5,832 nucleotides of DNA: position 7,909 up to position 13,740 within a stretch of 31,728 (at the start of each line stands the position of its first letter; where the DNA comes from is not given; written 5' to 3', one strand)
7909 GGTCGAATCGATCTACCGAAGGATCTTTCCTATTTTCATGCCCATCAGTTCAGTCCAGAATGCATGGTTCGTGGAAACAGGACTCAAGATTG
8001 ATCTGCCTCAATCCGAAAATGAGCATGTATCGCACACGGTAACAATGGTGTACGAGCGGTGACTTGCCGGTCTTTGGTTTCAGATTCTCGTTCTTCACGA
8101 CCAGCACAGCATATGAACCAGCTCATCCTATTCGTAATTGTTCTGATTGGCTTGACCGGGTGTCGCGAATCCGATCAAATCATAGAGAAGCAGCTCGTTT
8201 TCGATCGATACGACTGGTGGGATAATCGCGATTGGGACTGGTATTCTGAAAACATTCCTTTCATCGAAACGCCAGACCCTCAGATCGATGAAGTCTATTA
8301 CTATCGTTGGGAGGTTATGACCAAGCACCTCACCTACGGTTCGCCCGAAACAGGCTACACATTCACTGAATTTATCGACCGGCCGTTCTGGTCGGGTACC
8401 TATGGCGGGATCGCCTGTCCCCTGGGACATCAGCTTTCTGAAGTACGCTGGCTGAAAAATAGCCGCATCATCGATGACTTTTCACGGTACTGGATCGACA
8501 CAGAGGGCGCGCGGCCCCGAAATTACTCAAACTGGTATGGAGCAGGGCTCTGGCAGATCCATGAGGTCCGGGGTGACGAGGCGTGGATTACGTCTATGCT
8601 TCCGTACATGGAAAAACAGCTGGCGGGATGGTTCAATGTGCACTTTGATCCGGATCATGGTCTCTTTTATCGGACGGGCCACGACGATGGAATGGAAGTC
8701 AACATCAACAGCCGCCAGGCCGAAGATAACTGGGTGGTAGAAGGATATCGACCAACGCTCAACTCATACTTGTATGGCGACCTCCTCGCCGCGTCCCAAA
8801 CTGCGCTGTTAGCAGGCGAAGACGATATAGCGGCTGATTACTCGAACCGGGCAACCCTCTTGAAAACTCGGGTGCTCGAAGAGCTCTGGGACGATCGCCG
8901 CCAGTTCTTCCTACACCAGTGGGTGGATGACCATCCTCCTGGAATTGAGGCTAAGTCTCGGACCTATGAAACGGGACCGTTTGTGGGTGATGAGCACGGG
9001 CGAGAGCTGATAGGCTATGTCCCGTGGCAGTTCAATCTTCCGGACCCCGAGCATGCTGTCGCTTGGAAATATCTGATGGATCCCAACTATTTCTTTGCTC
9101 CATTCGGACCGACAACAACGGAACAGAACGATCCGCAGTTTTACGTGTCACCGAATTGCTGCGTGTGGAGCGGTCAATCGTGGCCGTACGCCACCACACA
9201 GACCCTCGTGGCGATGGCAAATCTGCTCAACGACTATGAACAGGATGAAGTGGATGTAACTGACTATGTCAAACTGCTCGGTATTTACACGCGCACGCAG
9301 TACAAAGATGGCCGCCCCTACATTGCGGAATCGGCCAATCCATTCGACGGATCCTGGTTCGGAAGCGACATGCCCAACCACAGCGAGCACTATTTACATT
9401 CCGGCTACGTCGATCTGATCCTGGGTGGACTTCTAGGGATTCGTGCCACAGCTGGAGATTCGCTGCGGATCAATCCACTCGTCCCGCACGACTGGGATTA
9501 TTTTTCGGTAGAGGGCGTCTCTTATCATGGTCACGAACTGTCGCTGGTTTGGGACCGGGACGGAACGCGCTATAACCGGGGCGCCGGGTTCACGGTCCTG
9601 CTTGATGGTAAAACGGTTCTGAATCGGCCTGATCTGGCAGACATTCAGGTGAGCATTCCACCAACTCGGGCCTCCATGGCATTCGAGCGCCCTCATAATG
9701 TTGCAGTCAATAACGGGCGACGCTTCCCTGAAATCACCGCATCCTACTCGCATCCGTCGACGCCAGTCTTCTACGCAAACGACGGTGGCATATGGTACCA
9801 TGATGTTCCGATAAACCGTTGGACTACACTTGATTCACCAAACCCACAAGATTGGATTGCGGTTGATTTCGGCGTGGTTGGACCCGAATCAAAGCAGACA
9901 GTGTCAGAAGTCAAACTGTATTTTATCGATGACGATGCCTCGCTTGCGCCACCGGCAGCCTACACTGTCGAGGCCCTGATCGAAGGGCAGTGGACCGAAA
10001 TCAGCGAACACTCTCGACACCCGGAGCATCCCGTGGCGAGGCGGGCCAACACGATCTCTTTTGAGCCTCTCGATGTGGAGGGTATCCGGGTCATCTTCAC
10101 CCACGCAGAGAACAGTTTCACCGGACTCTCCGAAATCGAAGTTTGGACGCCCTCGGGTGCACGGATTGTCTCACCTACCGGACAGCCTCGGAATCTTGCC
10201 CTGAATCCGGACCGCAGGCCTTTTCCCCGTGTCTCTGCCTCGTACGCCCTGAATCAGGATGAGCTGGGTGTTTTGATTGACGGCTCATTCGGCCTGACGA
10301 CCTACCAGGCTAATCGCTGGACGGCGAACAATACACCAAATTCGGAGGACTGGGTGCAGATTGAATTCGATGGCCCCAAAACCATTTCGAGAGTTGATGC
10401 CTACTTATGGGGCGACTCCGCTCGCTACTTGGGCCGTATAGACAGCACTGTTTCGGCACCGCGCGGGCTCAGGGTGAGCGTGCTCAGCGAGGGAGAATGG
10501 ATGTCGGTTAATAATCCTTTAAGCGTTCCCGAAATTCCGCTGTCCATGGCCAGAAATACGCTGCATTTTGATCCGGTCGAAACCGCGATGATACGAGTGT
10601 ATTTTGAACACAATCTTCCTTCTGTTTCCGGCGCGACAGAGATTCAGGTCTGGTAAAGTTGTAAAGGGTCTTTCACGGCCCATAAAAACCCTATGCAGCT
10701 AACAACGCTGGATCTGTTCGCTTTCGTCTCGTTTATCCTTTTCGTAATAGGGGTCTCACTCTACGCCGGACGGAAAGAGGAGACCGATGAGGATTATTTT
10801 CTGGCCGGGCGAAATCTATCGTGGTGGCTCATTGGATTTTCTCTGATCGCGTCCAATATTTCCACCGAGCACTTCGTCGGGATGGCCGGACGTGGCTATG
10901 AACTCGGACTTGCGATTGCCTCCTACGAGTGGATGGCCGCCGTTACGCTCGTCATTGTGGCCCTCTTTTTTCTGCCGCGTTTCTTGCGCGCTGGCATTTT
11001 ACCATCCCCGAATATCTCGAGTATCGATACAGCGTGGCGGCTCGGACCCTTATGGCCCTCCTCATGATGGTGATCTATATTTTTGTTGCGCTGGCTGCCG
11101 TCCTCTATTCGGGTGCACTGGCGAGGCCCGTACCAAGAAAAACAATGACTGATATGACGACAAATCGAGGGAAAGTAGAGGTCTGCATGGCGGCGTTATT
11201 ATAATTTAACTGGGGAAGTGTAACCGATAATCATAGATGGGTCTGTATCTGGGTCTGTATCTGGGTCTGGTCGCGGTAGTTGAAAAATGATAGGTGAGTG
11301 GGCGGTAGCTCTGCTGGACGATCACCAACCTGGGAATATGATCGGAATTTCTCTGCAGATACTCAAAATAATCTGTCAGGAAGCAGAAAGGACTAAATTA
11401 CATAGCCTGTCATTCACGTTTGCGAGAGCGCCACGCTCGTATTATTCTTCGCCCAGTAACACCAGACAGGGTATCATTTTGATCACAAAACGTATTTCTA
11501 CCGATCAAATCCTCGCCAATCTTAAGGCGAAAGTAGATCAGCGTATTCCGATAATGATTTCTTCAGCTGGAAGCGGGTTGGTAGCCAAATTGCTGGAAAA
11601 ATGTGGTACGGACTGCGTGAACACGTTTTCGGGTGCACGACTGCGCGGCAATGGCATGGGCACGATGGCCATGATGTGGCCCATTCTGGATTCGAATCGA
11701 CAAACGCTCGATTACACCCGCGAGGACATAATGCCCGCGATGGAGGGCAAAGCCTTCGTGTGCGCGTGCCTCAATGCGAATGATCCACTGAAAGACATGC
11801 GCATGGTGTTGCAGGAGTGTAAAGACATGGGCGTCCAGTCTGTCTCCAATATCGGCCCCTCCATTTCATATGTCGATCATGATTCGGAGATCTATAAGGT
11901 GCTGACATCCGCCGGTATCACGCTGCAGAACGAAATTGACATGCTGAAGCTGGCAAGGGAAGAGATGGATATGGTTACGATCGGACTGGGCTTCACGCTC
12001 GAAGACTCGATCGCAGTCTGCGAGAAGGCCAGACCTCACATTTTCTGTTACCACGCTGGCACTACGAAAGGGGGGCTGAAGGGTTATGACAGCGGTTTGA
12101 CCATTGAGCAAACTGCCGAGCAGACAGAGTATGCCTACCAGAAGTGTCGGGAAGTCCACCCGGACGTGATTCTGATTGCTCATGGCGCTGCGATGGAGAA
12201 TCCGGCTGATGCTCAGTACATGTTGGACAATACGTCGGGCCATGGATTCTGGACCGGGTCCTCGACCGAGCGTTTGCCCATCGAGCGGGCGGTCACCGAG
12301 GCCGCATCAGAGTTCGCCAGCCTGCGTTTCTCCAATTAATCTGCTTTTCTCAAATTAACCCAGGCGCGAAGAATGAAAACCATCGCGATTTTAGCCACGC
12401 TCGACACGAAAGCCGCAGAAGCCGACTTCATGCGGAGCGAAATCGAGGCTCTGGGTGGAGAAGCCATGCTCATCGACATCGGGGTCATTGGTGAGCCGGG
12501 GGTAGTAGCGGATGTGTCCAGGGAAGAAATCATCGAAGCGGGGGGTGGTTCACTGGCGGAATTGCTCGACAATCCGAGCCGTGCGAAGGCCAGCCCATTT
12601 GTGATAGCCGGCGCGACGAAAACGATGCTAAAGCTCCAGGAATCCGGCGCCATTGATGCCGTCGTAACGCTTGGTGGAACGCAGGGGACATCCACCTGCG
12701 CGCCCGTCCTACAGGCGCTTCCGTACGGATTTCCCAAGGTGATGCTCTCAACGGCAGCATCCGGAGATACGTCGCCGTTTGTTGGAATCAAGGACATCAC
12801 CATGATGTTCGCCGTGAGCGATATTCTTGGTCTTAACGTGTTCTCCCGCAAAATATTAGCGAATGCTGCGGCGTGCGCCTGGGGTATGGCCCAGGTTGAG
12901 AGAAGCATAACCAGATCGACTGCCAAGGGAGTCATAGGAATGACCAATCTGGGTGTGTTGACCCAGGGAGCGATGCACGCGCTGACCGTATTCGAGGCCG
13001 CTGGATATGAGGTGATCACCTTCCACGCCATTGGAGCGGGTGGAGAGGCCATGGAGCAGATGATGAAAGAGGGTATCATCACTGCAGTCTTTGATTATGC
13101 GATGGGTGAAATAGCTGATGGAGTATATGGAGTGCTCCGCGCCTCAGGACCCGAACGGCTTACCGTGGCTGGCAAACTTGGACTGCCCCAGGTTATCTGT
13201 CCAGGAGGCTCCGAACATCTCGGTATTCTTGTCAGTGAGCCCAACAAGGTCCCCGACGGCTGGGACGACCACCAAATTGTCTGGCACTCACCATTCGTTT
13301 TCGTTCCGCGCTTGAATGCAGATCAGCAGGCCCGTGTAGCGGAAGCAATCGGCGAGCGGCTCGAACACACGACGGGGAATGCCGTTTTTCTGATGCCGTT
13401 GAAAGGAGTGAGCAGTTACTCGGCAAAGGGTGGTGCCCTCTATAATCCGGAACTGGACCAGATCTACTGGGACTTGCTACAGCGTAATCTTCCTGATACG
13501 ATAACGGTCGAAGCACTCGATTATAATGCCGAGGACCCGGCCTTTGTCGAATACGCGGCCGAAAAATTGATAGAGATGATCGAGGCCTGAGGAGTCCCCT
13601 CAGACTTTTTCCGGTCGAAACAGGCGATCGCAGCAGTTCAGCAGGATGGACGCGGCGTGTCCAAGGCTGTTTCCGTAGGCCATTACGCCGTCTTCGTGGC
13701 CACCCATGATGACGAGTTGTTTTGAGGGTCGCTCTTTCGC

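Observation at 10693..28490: Four IS-free gene-fusing junctions, with decay confined to the broken genes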

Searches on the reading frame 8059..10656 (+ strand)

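Call 3: search_protein_families(library=pfam, proteins=[window:8059-10656:+], max_evalue=0.01)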
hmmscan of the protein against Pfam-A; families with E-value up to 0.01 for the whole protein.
window:8059-10656:+ (865 aa): 5 families
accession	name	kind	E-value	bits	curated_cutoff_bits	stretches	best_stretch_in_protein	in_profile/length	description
PF22422.2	MGH1-like_GH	-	9.3e-62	210.1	27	1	115-448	2-356/356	Mannosylglycerate hydrolase MGH1-like glycoside hydrolase domain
PF00754.31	F5_F8_type_C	-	6.6e-12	46.1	28.2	2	559-689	2-123/127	F5/8 type C domain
PF22633.2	F5_F8_type_C_2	-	8.3e-11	42.8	27.8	2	740-847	3-91/91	NedA-like, galactose-binding domain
PF03633.20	Glyco_hydro_65C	-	2.6e-10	40.4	22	1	465-520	4-60/62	Glycosyl hydrolase family 65, C-terminal domain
PF21606.3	BgaA-like_CBM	-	3.5e-07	30.8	27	1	582-641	25-85/160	Beta-galactosidase-like, Galactose-binding domain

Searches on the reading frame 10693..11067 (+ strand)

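Call 3: search_protein_families(library=pfam, proteins=[window:10693-11067:+], max_evalue=0.01)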
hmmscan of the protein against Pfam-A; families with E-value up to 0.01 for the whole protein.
window:10693-11067:+ (124 aa): 1 family
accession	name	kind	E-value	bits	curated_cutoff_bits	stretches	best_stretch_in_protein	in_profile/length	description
PF00474.23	SSF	-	2.5e-17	63.3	22.8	1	35-103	1-69/406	Sodium:solute symporter family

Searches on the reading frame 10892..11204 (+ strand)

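Call 3: search_protein_families(library=pfam, proteins=[window:10892-11152:+, window:10929-11204:+], max_evalue=0.01)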
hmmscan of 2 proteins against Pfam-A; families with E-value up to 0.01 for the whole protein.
window:10892-11152:+ (86 aa): 0 families

window:10929-11204:+ (91 aa): 1 family
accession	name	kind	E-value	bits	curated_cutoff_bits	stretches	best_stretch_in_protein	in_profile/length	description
PF00474.23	SSF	-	0.00013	21.5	22.8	1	14-63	59-109/406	Sodium:solute symporter family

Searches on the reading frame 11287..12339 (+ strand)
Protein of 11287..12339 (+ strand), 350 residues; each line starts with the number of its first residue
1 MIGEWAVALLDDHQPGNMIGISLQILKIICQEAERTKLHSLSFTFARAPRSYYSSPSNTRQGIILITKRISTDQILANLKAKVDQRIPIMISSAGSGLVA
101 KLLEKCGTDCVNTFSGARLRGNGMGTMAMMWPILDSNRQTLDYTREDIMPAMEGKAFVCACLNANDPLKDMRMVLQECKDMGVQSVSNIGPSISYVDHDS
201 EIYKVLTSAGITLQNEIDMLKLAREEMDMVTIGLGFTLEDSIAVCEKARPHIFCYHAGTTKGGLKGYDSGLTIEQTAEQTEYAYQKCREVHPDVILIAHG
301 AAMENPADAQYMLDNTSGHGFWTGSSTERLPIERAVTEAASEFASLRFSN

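Call 3: search_protein_families(library=pfam, proteins=[window:11287-12339:+], max_evalue=0.01)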
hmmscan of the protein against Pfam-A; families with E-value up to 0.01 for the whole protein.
window:11287-12339:+ (350 aa): 1 family
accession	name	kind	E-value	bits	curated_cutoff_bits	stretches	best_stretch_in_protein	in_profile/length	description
PF09370.16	PEP_hydrolase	-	1.5e-54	185.4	33.8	1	74-345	1-266/267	Phosphoenolpyruvate hydrolase-like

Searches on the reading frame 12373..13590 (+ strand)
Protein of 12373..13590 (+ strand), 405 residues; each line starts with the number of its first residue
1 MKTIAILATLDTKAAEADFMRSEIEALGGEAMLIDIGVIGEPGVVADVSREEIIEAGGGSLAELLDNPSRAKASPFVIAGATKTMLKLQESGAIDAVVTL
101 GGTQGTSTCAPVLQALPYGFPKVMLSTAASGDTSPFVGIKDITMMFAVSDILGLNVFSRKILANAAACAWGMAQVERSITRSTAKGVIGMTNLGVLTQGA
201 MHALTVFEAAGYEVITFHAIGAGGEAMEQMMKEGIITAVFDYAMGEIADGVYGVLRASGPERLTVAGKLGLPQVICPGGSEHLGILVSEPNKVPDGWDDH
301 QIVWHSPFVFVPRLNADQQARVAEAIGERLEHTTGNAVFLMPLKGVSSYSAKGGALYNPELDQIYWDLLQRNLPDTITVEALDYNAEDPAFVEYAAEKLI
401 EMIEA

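Call 3: search_protein_families(library=pfam, proteins=[window:12373-13590:+], max_evalue=0.01)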
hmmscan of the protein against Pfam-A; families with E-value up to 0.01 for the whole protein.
window:12373-13590:+ (405 aa): 2 families
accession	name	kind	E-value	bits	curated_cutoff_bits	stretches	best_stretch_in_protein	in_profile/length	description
PF23189.1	UPF0261_C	-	6.8e-54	182.9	27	1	185-403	1-218/218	Uncharacterised protein family (UPF0261) C-terminal domain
PF06792.17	UPF0261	-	3.5e-52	177.4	27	1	2-176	1-174/176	Uncharacterised protein family (UPF0261) N-terminal domain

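Call 43: find_related_loci(query=window:12373-13590:+, collection=genome_contigs, flank=2000)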
Query window:12373-13590:+ (405 aa) in genome_contigs; peptide patterns used: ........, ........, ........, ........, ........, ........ (x = any residue, [..] = any of these).
455 stretches matched a pattern; 433 encode a relative of the query (tblastn E <= 1e-3); the best 80 are kept; 80 distinct loci.
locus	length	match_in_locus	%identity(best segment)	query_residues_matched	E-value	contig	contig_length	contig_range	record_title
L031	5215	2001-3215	95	1-405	0e+0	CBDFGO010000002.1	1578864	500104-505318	MAG: Rhodothermales bacterium isolate 28387fc5-9e00-4dd0-aba9-54588f9ed8d6 genome assembly, contig: contig_2, whole geno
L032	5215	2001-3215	82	1-405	0e+0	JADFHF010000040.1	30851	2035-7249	MAG: Bacteroidetes bacterium isolate B33T1B8 B33T1B8_NODE2153, whole genome shotgun sequence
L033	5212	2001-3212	83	1-404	0e+0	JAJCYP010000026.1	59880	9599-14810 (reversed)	MAG: Bacteroidota bacterium isolate OFTM201 OFTM201_25, whole genome shotgun sequence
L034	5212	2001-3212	84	1-404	0e+0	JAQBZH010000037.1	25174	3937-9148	MAG: Bacteroidetes bacterium isolate casp150-mb.57 NODE_5225_length_25174_cov_0.130449, whole genome shotgun sequence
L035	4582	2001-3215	83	1-405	0e+0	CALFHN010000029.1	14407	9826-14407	MAG TPA_asm: uncultured Bacteroidetes bacterium isolate ERR2206786_bin.62_CONCOCT_v1.1_MAG genome assembly, contig: ERZ8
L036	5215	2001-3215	82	1-405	0e+0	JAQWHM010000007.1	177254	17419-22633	MAG: Rhodothermales bacterium isolate cluster1_bin.29 k141_950000, whole genome shotgun sequence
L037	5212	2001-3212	82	1-404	0e+0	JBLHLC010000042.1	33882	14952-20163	MAG: Rhodothermales bacterium isolate 3300054698_137 Ga0535670_0001478, whole genome shotgun sequence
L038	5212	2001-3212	80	1-404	0e+0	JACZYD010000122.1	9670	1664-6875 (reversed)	MAG: Bacteroidetes bacterium isolate B25T1L10 B25T1L10_NODE11847, whole genome shotgun sequence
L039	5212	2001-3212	78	1-404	0e+0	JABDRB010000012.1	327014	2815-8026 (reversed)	MAG: Akkermansiaceae bacterium isolate Site_C18 k127_1570329, whole genome shotgun sequence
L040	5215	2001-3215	78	1-405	0e+0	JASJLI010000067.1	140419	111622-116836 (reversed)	MAG: Akkermansiaceae bacterium isolate ChBW.bin.80 ChBW_k141_608615, whole genome shotgun sequence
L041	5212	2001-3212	77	1-404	0e+0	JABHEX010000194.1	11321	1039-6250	MAG: Akkermansiaceae bacterium isolate SI037_bin167 k141_1560099, whole genome shotgun sequence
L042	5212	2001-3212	78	1-404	0e+0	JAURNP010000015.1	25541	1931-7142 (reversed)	MAG: Rhodothermales bacterium isolate SFB_Poly_Co_101 k141_402498, whole genome shotgun sequence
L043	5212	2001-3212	78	1-404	0e+0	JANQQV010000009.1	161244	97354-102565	MAG: Rhodothermales bacterium isolate IP29b_bin.39 k99_59393, whole genome shotgun sequence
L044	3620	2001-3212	79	1-404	0e+0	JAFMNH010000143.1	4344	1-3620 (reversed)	MAG: Rhodothermales bacterium isolate DEBay_Sum29NL08_33 NODE_18711_length_4344_cov_4.51644, whole genome shotgun sequen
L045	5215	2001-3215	76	1-405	0e+0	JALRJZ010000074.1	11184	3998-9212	MAG: Akkermansiaceae bacterium isolate WKH.23 NODE_74_length_11184_cov_3.524264, whole genome shotgun sequence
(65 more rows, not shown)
